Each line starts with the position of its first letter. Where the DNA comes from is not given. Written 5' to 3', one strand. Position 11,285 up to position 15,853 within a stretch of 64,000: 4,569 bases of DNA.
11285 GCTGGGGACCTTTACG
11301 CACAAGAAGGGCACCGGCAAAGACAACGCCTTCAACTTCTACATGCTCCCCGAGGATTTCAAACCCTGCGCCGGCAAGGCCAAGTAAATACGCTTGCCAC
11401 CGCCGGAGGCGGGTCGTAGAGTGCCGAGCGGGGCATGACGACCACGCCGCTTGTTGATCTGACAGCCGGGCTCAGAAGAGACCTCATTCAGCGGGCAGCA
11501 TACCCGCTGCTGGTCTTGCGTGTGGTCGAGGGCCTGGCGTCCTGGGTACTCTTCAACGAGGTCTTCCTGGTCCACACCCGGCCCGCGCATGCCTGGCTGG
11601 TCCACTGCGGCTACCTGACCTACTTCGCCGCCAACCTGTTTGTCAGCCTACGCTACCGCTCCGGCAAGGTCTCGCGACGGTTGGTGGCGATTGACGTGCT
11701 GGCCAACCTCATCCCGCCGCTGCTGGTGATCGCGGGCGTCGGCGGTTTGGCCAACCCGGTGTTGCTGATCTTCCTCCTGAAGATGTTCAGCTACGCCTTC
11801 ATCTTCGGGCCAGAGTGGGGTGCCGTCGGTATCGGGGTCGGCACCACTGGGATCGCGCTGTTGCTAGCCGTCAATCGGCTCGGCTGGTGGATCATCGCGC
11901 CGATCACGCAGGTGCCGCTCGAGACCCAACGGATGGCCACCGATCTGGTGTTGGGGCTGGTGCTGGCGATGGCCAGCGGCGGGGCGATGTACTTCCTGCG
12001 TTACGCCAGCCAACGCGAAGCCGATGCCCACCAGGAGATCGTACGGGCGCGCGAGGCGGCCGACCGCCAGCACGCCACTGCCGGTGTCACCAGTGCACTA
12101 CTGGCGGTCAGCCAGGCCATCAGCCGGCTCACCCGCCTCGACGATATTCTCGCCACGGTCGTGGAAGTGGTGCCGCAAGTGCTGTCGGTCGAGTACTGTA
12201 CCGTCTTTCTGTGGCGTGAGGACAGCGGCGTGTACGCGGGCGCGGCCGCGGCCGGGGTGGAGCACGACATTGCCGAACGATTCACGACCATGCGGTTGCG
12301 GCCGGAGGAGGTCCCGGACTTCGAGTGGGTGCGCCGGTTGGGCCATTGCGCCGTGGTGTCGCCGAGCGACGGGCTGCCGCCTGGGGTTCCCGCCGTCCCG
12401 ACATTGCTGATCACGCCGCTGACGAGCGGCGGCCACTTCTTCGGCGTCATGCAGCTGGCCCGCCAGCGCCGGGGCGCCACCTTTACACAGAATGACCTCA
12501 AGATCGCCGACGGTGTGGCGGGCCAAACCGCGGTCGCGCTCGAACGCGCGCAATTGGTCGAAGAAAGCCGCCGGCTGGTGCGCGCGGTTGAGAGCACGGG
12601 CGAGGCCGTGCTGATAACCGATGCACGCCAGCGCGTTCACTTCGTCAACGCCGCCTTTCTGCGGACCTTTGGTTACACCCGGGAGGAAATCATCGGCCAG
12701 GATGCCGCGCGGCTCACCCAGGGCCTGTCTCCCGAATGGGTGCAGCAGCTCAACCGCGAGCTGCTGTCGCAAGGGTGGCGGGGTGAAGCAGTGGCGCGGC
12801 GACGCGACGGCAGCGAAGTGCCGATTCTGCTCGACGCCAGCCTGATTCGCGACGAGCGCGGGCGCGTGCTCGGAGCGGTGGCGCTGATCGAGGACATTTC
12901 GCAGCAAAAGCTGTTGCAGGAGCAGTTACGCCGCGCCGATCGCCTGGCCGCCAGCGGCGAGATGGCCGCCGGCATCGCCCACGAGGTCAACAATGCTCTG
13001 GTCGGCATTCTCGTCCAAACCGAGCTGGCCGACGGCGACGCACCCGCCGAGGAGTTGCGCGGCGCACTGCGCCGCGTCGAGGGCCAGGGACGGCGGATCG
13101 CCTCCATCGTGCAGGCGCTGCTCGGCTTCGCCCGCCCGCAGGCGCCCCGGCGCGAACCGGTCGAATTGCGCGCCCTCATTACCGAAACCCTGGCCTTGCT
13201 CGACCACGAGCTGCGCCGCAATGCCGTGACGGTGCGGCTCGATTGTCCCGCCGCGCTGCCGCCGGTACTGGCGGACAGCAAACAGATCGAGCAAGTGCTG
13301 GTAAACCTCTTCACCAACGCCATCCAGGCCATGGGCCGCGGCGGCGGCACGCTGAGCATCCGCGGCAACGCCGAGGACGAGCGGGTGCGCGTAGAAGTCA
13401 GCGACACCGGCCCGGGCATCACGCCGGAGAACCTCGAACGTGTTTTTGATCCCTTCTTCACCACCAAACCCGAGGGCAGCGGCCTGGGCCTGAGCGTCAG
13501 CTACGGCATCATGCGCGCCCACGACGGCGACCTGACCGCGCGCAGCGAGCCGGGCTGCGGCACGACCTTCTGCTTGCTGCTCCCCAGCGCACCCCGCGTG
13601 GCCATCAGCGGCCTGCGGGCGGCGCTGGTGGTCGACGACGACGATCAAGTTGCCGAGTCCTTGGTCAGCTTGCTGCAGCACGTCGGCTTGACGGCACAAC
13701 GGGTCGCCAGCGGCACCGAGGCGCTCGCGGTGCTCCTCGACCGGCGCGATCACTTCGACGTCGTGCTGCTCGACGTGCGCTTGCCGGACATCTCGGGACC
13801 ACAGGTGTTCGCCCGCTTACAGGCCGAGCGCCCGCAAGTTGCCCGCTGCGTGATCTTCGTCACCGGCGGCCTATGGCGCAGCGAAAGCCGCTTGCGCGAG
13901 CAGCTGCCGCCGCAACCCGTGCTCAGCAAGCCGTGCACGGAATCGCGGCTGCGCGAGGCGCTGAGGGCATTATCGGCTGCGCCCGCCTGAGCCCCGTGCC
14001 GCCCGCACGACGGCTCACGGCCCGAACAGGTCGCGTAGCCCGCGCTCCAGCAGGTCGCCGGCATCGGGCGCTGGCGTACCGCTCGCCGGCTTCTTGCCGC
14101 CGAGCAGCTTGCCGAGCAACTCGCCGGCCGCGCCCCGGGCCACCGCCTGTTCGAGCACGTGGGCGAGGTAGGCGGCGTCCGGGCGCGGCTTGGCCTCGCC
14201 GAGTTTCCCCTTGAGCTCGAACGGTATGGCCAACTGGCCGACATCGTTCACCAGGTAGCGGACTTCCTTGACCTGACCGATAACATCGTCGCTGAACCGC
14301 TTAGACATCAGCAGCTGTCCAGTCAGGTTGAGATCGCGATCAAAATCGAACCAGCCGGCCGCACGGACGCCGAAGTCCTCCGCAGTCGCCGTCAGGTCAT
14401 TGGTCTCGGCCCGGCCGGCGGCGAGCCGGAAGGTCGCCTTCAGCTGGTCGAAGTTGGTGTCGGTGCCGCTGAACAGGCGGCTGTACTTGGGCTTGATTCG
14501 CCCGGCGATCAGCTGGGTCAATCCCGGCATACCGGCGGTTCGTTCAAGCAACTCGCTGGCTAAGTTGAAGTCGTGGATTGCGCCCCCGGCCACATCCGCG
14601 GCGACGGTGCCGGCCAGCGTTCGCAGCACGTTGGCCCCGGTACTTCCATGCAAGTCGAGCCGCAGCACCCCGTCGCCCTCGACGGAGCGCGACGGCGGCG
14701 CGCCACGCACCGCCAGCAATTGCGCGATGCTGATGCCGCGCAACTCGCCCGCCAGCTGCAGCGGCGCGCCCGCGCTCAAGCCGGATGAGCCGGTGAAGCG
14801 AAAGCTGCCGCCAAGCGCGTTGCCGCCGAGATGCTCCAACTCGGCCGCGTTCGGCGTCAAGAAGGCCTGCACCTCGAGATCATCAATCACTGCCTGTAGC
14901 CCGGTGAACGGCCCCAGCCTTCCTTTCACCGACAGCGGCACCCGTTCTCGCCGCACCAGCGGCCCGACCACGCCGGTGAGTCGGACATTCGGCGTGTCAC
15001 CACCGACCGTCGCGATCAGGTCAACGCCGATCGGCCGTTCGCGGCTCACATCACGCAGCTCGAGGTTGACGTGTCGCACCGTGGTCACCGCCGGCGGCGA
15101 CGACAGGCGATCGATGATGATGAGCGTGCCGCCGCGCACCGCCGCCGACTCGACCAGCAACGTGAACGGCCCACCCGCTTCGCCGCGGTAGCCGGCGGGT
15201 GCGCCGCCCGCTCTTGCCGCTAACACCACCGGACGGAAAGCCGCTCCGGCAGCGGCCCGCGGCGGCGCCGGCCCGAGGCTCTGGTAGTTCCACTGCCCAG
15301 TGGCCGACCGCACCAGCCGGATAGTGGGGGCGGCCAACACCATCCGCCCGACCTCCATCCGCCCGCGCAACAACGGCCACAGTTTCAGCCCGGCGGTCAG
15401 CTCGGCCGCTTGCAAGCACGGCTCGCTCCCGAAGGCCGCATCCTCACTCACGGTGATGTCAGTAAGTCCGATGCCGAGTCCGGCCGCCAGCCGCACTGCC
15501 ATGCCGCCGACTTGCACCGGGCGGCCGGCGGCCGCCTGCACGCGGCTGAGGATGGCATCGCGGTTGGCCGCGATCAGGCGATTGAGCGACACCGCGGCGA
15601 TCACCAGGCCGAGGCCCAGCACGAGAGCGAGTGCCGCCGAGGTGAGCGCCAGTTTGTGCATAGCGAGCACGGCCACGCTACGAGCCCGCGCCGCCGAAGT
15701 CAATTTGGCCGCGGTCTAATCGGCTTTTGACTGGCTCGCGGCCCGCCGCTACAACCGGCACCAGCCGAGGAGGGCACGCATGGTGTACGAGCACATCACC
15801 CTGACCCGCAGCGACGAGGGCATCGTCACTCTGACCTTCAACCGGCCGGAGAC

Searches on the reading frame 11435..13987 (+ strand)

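Call 47: search_protein_families(library=pfam, proteins=[window:11435-13987:+], max_evalue=0.0001)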
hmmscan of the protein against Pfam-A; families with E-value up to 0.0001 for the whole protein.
window:11435-13987:+ (851 aa): 11 families
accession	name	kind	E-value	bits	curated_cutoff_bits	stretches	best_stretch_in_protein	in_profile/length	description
PF02518.31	HATPase_c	-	2.7e-27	95.9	26.4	1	614-718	2-109/111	Histidine kinase-, DNA gyrase B-, and HSP90-like ATPase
PF13426.13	PAS_9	-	1.9e-16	60.7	27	1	390-490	2-103/103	PAS domain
PF00072.30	Response_reg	-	5.7e-15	55.9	30.2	1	731-843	2-110/111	Response regulator receiver domain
PF00989.32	PAS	-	5.8e-15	55.7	22.6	1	380-488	2-113/113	PAS fold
PF01590.32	GAF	-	1.6e-12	48.5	22.4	1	235-369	2-133/133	GAF domain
PF08448.16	PAS_4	-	9.1e-12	45.6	23.1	1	385-492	1-109/110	PAS fold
PF13492.12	GAF_3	-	2.3e-10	41.4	27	1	235-371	2-129/129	GAF domain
PF00512.31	HisKA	-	1.5e-09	38.2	26.9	1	508-570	3-65/66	His Kinase A (phospho-acceptor) domain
PF13185.12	GAF_2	-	1.6e-08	35.2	28.6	1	235-370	4-136/136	GAF domain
PF13188.13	PAS_8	-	5.9e-07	29.6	21.8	1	380-436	2-55/65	PAS domain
PF08447.18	PAS_3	-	1.2e-06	29.1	25.6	1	403-482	3-86/89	PAS fold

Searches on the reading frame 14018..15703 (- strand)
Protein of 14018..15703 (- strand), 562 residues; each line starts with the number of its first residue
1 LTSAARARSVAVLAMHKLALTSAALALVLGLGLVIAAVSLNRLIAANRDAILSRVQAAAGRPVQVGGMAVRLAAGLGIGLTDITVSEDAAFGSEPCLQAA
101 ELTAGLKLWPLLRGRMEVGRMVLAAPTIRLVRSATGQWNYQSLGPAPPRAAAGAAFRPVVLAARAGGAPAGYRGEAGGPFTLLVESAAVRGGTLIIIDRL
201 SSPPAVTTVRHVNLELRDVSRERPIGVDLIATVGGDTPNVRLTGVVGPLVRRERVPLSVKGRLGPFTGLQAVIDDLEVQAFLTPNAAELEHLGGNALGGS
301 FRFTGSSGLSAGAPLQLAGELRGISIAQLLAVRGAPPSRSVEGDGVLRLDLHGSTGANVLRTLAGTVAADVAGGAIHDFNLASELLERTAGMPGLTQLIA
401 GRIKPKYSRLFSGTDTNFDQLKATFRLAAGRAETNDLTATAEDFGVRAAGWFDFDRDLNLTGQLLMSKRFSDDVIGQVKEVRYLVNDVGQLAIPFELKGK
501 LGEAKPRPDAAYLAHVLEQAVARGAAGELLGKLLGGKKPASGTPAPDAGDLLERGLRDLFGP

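Call 47: search_protein_families(library=pfam, proteins=[window:14018-15703:-], max_evalue=0.0001)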
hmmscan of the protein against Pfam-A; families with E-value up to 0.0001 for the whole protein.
window:14018-15703:- (562 aa): 3 families
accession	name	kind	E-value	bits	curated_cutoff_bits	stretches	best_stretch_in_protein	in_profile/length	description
PF05170.20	AsmA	-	1.6e-18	67.4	29.8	2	270-437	454-607/607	AsmA family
PF05359.17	DUF748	-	2.1e-11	43.1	50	1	16-277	15-227/1037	Domain of Unknown Function (DUF748)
PF13116.12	YhdP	-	1.7e-05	23.4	46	0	19-133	11-123/1224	YhdP protein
